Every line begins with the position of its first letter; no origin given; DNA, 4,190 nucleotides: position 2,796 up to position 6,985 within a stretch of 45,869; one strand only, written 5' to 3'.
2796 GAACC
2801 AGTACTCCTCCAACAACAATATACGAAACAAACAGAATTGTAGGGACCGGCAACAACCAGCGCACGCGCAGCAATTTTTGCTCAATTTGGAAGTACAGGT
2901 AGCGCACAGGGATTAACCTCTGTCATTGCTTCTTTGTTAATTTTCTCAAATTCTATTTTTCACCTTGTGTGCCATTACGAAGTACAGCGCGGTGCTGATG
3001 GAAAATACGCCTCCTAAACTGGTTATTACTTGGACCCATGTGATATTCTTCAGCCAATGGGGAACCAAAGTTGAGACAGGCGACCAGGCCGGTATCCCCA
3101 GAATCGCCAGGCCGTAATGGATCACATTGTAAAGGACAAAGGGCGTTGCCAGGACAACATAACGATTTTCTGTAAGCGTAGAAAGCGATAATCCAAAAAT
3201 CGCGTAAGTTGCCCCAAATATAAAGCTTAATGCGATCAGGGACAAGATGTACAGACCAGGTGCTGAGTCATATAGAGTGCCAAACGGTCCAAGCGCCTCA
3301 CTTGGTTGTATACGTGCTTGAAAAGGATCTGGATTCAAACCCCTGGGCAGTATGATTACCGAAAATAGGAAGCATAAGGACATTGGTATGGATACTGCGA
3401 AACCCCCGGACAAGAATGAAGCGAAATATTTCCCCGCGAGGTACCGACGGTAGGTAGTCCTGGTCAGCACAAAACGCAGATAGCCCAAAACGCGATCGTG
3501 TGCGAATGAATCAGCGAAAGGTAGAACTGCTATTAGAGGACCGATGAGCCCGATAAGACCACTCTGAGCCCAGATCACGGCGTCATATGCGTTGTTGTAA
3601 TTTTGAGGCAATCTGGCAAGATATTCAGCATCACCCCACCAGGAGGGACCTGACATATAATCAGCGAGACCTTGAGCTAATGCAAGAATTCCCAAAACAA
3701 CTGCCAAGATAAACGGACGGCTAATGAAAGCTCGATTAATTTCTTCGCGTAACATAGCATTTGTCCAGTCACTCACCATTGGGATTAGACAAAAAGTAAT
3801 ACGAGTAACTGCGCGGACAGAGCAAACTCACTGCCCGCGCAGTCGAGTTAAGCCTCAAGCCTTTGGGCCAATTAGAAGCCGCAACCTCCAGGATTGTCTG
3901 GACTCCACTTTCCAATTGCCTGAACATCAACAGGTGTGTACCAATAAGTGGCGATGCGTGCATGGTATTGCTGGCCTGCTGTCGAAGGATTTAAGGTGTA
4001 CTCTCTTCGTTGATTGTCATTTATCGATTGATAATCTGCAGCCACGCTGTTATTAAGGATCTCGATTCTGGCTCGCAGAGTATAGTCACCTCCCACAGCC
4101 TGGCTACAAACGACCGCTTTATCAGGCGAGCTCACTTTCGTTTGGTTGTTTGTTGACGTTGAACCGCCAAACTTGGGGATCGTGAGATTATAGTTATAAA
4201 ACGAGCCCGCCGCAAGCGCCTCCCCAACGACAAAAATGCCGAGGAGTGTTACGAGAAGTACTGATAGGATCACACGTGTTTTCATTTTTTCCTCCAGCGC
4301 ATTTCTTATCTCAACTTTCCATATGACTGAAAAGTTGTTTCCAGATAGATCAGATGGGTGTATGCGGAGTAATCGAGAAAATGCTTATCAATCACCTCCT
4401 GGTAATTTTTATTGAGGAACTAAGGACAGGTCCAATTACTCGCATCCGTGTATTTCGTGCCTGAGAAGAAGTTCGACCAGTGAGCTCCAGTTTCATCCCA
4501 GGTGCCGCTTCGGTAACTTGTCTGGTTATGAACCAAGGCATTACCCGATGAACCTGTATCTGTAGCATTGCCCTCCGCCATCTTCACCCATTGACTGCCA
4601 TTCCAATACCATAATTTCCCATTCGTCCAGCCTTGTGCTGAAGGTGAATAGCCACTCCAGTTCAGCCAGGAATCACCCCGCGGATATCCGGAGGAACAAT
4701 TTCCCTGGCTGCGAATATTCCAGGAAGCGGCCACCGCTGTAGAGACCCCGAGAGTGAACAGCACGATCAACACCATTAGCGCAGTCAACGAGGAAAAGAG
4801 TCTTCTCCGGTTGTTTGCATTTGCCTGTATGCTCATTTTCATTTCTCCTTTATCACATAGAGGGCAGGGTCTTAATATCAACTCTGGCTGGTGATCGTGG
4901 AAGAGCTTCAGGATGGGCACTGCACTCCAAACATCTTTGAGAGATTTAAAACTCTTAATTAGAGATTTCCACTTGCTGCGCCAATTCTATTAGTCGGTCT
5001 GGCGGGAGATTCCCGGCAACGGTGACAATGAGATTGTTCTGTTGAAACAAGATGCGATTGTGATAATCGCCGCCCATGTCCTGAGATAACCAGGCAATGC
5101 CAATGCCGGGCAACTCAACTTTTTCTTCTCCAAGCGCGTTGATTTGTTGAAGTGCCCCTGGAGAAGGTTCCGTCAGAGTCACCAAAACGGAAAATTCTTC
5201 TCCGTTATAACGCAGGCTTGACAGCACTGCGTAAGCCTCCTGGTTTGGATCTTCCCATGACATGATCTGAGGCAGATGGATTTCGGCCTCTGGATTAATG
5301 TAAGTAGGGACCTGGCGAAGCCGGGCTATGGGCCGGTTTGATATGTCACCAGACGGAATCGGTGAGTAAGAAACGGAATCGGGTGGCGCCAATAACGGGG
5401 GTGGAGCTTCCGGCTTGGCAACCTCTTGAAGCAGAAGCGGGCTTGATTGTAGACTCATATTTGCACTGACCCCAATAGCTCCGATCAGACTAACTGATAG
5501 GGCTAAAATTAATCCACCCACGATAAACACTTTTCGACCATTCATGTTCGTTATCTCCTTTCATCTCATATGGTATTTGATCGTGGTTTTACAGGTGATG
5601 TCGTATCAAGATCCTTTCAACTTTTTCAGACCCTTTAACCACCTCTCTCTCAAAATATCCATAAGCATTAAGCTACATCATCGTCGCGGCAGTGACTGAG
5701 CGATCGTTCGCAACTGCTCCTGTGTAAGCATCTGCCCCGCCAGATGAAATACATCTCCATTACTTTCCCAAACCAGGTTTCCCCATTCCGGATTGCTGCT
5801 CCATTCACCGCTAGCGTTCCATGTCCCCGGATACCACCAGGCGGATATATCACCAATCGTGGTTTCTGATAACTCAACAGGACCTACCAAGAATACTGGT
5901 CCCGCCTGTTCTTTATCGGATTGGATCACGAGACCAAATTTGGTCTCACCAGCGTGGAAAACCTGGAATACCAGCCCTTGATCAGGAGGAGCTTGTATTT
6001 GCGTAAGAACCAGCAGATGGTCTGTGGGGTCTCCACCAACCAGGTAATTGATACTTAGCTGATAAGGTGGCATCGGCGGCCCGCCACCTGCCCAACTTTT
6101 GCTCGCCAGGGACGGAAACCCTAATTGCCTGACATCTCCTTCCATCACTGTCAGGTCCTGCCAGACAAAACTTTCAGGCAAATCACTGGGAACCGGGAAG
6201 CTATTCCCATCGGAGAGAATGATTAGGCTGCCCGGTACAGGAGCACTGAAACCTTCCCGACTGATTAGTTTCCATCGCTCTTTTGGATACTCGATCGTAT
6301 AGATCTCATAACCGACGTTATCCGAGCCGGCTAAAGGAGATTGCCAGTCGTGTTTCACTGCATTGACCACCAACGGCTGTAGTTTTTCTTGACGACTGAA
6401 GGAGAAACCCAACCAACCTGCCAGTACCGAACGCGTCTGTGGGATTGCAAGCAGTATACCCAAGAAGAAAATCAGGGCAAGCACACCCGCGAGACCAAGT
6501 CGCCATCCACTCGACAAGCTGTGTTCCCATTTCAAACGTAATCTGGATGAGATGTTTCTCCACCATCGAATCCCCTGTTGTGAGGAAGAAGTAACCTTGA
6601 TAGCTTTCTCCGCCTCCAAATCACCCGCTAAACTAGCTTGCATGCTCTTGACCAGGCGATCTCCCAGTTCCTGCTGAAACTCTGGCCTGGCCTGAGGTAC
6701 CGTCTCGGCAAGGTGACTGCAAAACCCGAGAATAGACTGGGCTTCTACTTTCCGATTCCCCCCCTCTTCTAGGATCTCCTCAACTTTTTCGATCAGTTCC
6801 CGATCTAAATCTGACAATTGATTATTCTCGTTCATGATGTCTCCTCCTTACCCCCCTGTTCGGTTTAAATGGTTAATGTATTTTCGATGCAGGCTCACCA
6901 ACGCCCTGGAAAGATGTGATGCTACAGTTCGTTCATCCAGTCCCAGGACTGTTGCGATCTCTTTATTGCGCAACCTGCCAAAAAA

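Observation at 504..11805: Sixteen tightly packed co-directional genes form an ECF-sigma-centred envelope locus that I cannot match to a characterised system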

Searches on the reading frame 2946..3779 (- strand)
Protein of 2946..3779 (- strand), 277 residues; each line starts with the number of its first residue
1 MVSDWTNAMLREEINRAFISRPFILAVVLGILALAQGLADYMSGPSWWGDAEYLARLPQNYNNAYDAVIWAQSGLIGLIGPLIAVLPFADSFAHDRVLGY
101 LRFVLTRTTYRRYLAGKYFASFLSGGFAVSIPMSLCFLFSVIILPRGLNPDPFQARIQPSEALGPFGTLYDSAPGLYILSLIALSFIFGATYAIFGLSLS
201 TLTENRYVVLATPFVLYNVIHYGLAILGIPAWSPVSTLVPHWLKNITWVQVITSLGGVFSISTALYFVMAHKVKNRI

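Call 4: search_protein_families(library=pfam, max_evalue=0.01, proteins=[window:2946-3779:-])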
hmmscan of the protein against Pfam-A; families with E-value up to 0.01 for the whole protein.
window:2946-3779:- (277 aa): 0 families

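Call 12: search_protein_families(library=ncbifam, max_evalue=0.01, proteins=[window:2946-3779:-])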
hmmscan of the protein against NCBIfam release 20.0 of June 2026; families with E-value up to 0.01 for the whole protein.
window:2946-3779:- (277 aa): 0 families

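Call 66: search_protein_families(library=pfam, max_evalue=5, proteins=[window:2946-3779:-])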
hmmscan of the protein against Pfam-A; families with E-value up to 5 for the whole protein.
window:2946-3779:- (277 aa): 1 family
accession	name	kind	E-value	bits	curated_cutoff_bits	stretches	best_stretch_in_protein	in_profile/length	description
PF05933.18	Fun_ATP-synt_8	-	0.18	12.4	26.1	1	118-147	8-35/48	Fungal ATP synthase protein 8 (A6L)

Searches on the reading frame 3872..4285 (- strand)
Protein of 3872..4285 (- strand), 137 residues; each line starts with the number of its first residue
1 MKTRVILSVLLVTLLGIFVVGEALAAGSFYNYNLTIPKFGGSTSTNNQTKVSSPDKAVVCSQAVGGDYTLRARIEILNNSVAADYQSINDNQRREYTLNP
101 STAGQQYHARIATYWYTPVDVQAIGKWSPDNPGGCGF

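Call 4: search_protein_families(library=pfam, max_evalue=0.01, proteins=[window:3872-4285:-])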
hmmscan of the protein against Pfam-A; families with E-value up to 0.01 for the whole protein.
window:3872-4285:- (137 aa): 0 families

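Call 12: search_protein_families(library=ncbifam, max_evalue=0.01, proteins=[window:3872-4285:-])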
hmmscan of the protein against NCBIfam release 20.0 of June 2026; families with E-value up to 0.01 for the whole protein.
window:3872-4285:- (137 aa): 0 families

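Call 66: search_protein_families(library=pfam, max_evalue=5, proteins=[window:3872-4285:-])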
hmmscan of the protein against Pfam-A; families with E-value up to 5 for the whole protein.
window:3872-4285:- (137 aa): 1 family
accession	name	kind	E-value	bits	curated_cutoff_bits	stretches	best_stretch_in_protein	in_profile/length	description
PF06572.17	DUF1131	-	0.057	13.7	21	1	44-93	26-71/170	Protein of unknown function (DUF1131)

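Call 72: search_solved_structures(query=window:3872-4285:-, max_evalue=1)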
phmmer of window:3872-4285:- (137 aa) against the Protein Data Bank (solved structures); distinct sequences matched with E-value up to 1: 0.

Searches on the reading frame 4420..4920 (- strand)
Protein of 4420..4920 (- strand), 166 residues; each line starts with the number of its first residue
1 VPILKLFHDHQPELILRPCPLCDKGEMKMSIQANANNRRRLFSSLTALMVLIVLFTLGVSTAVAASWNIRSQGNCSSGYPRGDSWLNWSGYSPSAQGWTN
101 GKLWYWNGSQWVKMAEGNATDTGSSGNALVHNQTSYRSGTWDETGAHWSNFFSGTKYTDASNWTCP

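Call 4: search_protein_families(library=pfam, max_evalue=0.01, proteins=[window:4420-4920:-])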
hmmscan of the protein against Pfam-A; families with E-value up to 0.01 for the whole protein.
window:4420-4920:- (166 aa): 0 families

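Call 12: search_protein_families(library=ncbifam, max_evalue=0.01, proteins=[window:4420-4920:-])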
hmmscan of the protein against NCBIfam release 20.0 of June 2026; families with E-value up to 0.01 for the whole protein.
window:4420-4920:- (166 aa): 0 families

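Call 66: search_protein_families(library=pfam, max_evalue=5, proteins=[window:4420-4920:-])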
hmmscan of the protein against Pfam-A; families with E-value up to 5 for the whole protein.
window:4420-4920:- (166 aa): 0 families

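Call 71: search_solved_structures(query=window:4420-4920:-, max_evalue=1)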
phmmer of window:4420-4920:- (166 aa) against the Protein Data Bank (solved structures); distinct sequences matched with E-value up to 1: 14.
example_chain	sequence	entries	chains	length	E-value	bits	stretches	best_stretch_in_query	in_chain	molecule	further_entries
1q9e_A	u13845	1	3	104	0.064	16.3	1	58-153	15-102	Guanyl-specific ribonuclease T1 precursor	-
1ch0_A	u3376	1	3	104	0.068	16.2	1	58-153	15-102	PROTEIN (RIBONUCLEASE T1)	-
7rnt_A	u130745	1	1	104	0.11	15.6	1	58-153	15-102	RIBONUCLEASE T1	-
4bir_A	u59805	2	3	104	0.39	13.7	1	58-153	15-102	GUANYL-SPECIFIC RIBONUCLEASE T1 | RIBONUCLEASE T1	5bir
1rhl_A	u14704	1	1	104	0.52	13.3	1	58-153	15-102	PROTEIN (RIBONUCLEASE T1)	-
2aad_A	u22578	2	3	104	0.52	13.3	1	58-153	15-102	RIBONUCLEASE T1 ISOZYME | RIBONUCLEASE T1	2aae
2eh7_H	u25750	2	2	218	0.57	13.2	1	76-134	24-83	HUMANIZED KR127 FAB, HEAVY CHAIN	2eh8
8bvr_B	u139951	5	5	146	0.66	13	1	74-132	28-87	Synthetic nanobody (Sybody)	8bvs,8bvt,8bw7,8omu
2hoh_A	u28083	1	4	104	0.76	12.8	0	58-153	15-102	PROTEIN (RIBONUCLEASE T1)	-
1bu4_A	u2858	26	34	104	0.81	12.7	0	58-153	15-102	RIBONUCLEASE T1 | PROTEIN (RIBONUCLEASE T1) | GUANYL-SPECIFIC RIBONUCLEASE T1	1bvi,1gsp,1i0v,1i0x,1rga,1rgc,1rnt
1rgk_A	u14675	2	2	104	0.84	12.6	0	58-153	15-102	RIBONUCLEASE T1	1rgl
1i3f_A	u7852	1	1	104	0.84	12.6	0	58-153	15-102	GUANYL-SPECIFIC RIBONUCLEASE T1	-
1b2m_A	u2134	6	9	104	0.87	12.6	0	58-153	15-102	RIBONUCLEASE T1 | RIBONUCLEASE T1 ISOZYME | Guanyl-specific ribonuclease T1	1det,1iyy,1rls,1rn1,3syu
3bir_A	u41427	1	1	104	0.9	12.5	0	58-153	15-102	RIBONUCLEASE T1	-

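Call 74: search_solved_structures(query=window:4420-4920:-, max_evalue=0.1, show_alignments=1)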
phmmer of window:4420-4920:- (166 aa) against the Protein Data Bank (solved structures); distinct sequences matched with E-value up to 0.1: 2.
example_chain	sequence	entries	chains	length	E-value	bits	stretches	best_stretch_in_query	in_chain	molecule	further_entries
1q9e_A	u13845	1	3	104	0.064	16.3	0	58-153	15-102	Guanyl-specific ribonuclease T1 precursor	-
1ch0_A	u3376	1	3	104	0.068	16.2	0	58-153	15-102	PROTEIN (RIBONUCLEASE T1)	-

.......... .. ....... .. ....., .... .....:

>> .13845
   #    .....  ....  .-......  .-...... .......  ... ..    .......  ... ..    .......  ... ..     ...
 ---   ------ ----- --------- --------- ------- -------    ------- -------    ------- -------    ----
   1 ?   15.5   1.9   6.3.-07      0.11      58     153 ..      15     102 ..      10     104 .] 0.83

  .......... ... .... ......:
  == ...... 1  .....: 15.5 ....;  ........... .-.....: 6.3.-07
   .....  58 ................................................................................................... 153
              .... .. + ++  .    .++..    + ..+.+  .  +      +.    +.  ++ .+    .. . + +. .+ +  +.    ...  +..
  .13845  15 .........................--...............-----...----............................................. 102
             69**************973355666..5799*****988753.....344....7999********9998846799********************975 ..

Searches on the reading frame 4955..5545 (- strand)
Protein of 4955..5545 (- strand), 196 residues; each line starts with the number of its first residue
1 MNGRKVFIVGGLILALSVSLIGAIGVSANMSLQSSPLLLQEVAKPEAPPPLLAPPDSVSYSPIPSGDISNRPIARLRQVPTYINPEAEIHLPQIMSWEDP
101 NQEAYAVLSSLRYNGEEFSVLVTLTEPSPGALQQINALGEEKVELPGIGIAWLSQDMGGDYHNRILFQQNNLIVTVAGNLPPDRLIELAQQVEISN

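Call 4: search_protein_families(library=pfam, max_evalue=0.01, proteins=[window:4955-5545:-])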
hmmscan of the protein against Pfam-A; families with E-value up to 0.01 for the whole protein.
window:4955-5545:- (196 aa): 0 families

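Call 12: search_protein_families(library=ncbifam, max_evalue=0.01, proteins=[window:4955-5545:-])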
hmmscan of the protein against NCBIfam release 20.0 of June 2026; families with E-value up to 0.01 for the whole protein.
window:4955-5545:- (196 aa): 0 families

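Call 66: search_protein_families(library=pfam, max_evalue=5, proteins=[window:4955-5545:-])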
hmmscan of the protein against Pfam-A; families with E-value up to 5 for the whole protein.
window:4955-5545:- (196 aa): 1 family
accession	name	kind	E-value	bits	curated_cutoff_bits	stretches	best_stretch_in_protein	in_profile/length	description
PF14285.11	DUF4367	-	0.13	13.1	22.1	1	141-192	62-110/110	Domain of unknown function (DUF4367)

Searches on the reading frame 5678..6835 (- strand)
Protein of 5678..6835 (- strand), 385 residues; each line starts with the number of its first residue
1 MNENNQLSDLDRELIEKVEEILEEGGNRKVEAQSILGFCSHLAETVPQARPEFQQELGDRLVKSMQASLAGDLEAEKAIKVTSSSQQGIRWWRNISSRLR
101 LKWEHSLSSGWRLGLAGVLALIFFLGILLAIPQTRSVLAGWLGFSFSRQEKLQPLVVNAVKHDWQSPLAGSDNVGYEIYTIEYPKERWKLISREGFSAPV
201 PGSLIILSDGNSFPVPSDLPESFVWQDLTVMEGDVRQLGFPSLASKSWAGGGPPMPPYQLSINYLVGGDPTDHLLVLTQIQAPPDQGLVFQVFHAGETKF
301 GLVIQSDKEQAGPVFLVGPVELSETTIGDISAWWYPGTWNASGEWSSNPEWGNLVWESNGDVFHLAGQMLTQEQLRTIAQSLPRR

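Call 3: search_protein_families(library=pfam, max_evalue=0.01, proteins=[window:5678-6835:-])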
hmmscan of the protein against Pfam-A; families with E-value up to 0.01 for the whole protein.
window:5678-6835:- (385 aa): 0 families

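Call 11: search_protein_families(library=ncbifam, max_evalue=0.01, proteins=[window:5678-6835:-])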
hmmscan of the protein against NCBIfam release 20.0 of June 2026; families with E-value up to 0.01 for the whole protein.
window:5678-6835:- (385 aa): 0 families

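Call 39: find_homologous_proteins(query=window:5678-6835:-, max_evalue=0.001)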
Query window:5678-6835:- (385 aa): 20 proteins with E <= 0.001 among 8000 candidates.
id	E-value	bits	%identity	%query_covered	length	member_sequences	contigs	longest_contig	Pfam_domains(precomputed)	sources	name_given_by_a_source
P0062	2.5e-230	782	89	100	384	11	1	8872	-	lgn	-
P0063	1.3e-225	766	88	100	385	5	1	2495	-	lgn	-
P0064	1.6e-216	737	83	100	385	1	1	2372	-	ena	-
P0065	4.3e-216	735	85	100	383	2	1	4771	-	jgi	jgi:hypothetical protein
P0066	8.9e-216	734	85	100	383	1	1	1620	-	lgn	-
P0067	9.0e-209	711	83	99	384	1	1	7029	-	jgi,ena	-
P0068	6.9e-178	609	71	100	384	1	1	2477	-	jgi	jgi:hypothetical protein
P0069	3.2e-116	406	51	100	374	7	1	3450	PF14285.12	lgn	-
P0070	8.6e-116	405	50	100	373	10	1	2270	-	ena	-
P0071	1.2e-115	404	50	100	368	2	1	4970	PF14285.12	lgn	-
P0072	1.4e-111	391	50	99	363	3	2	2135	PF14285.12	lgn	-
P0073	4.0e-111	390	49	100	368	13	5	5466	PF14285.12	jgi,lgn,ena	-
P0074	6.4e-110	386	48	100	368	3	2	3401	PF14285.12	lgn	-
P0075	3.1e-109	383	49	99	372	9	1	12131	PF14285.12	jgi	jgi:hypothetical protein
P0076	1.3e-107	378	48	100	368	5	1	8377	-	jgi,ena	-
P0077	1.7e-106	374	47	99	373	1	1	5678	PF14285.12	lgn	-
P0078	5.6e-106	373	47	100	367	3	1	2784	PF14285.12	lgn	-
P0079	5.3e-104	366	45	99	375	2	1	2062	PF14285.12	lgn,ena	-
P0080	1.8e-103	364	45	99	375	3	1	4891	PF14285.12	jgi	jgi:hypothetical protein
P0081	6.4e-93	330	54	67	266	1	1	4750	PF14285.12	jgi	-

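Call 40: find_encoding_contigs(protein=P0062, flank=10000, max_places=2)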
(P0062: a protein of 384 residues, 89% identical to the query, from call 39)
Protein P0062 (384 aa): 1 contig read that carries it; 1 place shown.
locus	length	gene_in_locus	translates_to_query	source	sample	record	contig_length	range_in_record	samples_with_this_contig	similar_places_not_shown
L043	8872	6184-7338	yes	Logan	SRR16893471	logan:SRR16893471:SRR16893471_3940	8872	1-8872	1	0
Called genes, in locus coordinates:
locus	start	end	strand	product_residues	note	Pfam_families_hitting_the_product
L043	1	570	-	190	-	?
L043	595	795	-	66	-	-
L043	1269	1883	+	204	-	PF10783:DUF2599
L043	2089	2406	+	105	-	-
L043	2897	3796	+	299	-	-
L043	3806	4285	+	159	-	-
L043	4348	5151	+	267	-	-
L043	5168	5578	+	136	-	-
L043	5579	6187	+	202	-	PF04542:Sigma70_r2, PF08281:Sigma70_r4_2, PF04545:Sigma70_r4 (weak)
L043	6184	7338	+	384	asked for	-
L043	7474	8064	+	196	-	-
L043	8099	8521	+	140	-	-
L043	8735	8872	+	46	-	?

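Call 41: find_encoding_contigs(protein=P0075, flank=10000, max_places=2)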
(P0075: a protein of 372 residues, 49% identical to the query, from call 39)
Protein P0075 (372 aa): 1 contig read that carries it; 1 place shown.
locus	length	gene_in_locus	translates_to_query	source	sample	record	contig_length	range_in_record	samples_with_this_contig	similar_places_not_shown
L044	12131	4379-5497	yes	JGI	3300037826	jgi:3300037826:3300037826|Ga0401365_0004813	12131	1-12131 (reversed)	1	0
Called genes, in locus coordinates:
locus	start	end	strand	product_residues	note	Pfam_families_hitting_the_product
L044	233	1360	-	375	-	-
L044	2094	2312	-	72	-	-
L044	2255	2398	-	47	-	-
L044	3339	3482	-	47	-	-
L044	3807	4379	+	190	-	PF07638:Sigma70_ECF, PF04542:Sigma70_r2, PF08281:Sigma70_r4_2, PF00196:GerE (weak), PF04545:Sigma70_r4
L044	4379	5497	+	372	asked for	PF14285:DUF4367 (faint)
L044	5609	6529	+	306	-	-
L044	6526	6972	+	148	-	-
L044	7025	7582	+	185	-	-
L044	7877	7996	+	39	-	-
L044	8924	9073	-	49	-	-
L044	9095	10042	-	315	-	PF04986:Y2_Tnp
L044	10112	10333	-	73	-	PF14319:Zn_Tnp_IS91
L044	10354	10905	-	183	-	-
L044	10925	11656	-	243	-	-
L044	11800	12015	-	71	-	-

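Call 42: find_encoding_contigs(protein=P0067, flank=10000, max_places=2)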
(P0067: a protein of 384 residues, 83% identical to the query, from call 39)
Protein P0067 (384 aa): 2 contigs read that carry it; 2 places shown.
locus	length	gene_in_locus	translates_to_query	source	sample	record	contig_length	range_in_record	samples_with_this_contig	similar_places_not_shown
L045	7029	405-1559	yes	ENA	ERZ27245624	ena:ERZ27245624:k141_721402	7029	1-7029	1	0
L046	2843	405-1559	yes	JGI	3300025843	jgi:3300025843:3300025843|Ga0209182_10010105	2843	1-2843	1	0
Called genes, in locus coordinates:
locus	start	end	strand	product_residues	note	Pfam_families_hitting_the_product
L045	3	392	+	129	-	?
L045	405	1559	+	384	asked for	-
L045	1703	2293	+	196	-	-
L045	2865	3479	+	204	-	PF00196:GerE, PF04545:Sigma70_r4 (weak), PF08281:Sigma70_r4_2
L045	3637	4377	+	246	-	-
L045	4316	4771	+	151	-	-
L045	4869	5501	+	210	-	-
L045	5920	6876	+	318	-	-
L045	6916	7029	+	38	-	?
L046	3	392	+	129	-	?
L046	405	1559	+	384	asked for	-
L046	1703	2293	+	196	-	-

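Call 66: search_protein_families(library=pfam, max_evalue=5, proteins=[window:5678-6835:-])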
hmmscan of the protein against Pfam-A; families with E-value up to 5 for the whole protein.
window:5678-6835:- (385 aa): 1 family
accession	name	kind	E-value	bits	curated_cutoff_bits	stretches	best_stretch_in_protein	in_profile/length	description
PF14285.11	DUF4367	-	0.022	15.6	22.1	1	323-382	62-110/110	Domain of unknown function (DUF4367)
